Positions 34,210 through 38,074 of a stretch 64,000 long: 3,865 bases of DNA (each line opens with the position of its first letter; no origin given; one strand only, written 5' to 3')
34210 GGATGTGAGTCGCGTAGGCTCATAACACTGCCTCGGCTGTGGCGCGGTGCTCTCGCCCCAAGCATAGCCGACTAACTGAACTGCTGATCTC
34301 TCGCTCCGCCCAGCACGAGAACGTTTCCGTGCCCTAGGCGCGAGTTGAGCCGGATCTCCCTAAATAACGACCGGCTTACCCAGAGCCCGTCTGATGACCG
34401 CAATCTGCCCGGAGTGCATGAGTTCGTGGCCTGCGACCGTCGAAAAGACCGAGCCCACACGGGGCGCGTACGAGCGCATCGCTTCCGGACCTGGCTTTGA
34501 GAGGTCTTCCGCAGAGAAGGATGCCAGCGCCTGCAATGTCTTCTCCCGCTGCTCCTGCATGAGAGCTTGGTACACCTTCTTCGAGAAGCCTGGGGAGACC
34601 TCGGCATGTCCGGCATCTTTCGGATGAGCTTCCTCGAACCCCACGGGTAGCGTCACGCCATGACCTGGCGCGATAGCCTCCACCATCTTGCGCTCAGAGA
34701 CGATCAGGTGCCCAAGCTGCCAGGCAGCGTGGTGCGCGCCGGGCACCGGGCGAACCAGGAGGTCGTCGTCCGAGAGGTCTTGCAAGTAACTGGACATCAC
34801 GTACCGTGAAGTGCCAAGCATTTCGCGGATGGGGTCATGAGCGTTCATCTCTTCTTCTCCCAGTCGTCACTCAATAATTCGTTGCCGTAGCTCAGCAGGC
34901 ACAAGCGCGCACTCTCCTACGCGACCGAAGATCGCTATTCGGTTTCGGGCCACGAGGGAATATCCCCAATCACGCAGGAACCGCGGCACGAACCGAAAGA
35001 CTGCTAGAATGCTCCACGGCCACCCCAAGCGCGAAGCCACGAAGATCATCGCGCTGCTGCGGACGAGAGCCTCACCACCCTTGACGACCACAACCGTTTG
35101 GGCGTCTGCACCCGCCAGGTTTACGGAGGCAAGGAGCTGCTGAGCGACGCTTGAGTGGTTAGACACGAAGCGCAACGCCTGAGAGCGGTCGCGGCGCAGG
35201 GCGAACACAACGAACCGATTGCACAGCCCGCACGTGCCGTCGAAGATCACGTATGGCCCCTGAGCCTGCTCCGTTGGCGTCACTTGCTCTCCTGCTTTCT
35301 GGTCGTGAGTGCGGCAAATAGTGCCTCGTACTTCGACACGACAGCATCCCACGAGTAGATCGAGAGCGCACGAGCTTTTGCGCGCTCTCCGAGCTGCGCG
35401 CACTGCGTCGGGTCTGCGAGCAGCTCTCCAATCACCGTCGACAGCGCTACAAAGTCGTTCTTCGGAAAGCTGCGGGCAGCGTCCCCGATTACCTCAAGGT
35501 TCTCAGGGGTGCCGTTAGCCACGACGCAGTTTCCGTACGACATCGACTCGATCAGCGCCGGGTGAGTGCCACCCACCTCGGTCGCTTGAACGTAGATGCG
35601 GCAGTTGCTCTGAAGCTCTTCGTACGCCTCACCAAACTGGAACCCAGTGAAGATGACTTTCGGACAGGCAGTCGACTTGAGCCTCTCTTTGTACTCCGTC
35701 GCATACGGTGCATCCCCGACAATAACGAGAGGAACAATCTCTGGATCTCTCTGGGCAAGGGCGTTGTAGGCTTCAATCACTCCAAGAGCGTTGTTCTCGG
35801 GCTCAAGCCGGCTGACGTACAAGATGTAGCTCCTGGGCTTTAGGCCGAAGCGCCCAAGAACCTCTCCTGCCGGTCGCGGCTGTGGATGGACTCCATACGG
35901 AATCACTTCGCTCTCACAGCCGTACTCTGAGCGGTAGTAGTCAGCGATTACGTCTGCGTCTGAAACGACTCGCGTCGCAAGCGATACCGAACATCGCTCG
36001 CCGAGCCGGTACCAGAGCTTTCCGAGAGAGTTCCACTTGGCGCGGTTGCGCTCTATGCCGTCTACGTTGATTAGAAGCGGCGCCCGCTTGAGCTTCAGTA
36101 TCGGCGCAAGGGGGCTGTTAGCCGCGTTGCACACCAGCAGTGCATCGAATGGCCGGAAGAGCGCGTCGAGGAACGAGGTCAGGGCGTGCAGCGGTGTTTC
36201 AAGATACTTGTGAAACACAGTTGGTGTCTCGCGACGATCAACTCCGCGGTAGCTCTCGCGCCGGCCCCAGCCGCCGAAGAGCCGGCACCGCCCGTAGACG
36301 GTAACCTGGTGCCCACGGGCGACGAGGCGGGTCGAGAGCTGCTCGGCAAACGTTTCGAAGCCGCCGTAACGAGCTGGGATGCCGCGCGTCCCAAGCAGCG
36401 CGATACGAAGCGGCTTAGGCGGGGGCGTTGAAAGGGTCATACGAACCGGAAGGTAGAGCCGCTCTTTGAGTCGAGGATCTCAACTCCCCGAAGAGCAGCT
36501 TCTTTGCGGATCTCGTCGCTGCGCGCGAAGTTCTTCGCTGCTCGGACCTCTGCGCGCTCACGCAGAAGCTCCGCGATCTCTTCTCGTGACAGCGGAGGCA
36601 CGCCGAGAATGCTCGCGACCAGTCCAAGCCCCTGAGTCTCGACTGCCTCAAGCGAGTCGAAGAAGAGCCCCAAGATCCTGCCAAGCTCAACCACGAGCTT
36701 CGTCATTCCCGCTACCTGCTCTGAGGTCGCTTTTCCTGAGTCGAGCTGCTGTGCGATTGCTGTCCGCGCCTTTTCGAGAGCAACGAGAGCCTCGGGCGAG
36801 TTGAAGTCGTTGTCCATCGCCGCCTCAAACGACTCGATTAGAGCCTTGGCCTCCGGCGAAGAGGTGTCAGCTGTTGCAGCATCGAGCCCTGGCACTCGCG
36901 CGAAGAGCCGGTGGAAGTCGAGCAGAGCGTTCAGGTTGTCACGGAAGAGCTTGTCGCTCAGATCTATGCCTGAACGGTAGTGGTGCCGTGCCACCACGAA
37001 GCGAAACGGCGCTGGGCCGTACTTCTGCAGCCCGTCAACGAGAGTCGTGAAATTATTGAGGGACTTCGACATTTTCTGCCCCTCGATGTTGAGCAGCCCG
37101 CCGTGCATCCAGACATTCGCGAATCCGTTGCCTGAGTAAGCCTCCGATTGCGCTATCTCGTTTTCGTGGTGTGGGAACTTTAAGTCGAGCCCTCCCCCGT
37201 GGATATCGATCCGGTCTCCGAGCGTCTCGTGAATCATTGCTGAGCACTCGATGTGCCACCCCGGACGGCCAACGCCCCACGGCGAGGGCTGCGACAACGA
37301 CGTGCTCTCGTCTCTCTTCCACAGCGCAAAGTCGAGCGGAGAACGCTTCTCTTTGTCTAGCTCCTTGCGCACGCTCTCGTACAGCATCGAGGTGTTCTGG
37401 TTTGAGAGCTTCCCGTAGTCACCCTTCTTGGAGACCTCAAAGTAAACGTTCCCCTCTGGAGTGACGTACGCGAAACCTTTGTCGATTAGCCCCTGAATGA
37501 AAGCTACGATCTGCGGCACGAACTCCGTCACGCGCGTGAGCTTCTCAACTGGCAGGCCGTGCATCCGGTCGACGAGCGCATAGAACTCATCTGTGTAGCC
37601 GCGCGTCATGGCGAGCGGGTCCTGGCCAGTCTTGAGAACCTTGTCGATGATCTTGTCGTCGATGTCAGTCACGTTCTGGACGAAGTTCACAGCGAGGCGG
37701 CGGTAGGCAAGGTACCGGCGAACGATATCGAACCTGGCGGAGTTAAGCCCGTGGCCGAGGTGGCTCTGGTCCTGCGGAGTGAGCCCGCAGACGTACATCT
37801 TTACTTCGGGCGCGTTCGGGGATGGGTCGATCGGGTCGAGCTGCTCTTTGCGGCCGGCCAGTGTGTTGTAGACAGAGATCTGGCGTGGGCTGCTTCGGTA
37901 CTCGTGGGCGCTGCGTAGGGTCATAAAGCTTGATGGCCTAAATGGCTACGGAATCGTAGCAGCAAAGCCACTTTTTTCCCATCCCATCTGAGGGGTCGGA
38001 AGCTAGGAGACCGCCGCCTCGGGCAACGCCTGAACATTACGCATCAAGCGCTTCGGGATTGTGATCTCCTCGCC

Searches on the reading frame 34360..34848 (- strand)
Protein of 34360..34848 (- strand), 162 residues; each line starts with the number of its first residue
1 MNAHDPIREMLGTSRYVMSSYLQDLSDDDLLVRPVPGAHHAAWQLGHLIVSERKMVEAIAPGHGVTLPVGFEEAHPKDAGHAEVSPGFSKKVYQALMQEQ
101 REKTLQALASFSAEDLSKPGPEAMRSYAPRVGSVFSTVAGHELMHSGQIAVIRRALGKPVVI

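Call 19: search_protein_families(library=pfam, proteins=[window:34360-34848:-], max_evalue=0.001)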
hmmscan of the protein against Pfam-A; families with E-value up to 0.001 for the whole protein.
window:34360-34848:- (162 aa): 3 families
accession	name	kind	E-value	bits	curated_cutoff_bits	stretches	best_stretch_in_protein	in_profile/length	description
PF12867.12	DinB_2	-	2.1e-19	70.7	24.8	1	13-149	4-128/128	DinB superfamily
PF04978.18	MST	-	1.4e-06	29.3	27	1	8-155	3-146/149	Mycothiol-S-transferase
PF05163.17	DinB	-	0.00011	22.7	23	1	15-160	16-149/165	DinB family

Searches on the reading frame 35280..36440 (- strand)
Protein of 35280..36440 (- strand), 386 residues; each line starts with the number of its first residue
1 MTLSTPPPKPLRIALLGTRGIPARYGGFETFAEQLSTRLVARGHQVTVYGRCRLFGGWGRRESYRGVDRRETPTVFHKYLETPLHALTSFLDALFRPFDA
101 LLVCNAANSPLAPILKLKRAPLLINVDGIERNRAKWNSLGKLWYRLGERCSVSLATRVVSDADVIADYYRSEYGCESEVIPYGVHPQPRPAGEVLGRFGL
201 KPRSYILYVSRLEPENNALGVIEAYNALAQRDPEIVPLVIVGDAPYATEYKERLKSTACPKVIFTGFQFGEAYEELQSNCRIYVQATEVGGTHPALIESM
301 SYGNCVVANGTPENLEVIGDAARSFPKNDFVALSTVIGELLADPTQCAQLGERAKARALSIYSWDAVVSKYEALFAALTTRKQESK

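Call 17: search_protein_families(library=pfam, proteins=[window:35280-36440:-], max_evalue=0.001)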
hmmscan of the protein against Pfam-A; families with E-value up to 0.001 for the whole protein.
window:35280-36440:- (386 aa): 6 families
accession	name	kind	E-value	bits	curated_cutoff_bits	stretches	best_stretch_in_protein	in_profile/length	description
PF00534.26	Glycos_transf_1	-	3.5e-18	66.2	26.4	1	203-356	15-171/172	Glycosyl transferases group 1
PF13692.12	Glyco_trans_1_4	-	2.2e-15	57.6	27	1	204-343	2-142/142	Glycosyl transferases group 1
PF09314.17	DUF1972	-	1.6e-14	54.4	25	2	121-184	121-185/186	Domain of unknown function (DUF1972)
PF13439.12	Glyco_transf_4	-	4.5e-11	43.5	28.5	1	25-186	1-168/170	Glycosyltransferase Family 4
PF13579.12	Glyco_trans_4_4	-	6.8e-10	39.9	29.7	1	26-183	1-158/158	Glycosyl transferase 4-like domain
PF13524.12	Glyco_trans_1_2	-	0.00029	21.2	25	0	233-371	13-142/144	Glycosyl transferase-like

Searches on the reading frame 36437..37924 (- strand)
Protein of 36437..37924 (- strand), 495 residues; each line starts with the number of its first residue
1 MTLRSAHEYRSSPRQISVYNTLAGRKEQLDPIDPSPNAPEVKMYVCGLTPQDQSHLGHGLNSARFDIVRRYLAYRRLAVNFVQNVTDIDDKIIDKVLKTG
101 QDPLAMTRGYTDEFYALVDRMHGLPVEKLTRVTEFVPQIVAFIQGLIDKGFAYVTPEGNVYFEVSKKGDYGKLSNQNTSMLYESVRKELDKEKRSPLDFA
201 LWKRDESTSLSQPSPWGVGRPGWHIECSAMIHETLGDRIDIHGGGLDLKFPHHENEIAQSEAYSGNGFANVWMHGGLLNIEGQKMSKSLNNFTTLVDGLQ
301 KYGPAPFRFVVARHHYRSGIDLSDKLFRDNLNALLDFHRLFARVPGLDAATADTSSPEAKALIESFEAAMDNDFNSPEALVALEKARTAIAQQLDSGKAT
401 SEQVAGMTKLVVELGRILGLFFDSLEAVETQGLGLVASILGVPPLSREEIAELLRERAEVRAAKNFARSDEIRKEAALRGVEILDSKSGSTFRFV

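Call 17: search_protein_families(library=pfam, proteins=[window:36437-37924:-], max_evalue=0.001)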
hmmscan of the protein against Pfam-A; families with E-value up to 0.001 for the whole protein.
window:36437-37924:- (495 aa): 5 families
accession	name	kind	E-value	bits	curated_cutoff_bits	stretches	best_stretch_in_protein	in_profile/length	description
PF01406.26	tRNA-synt_1e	-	1.5e-106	356.6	27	1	39-328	8-297/301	tRNA synthetases class I (C) catalytic domain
PF09190.17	DALR_2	-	1.5e-09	38.7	22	1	366-421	2-56/57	DALR domain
PF00133.28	tRNA-synt_1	-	2.3e-06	27.1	22.7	1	245-321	335-412/414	tRNA synthetases class I (I, L, M and V)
PF09334.17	tRNA-synt_1g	-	1.5e-05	24.4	20.1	0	275-333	318-377/391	tRNA synthetases class I (M)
PF23493.1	CysS_C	-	8.9e-05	23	23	1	448-493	6-51/51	Cysteinyl-tRNA ligase anticodon binding domain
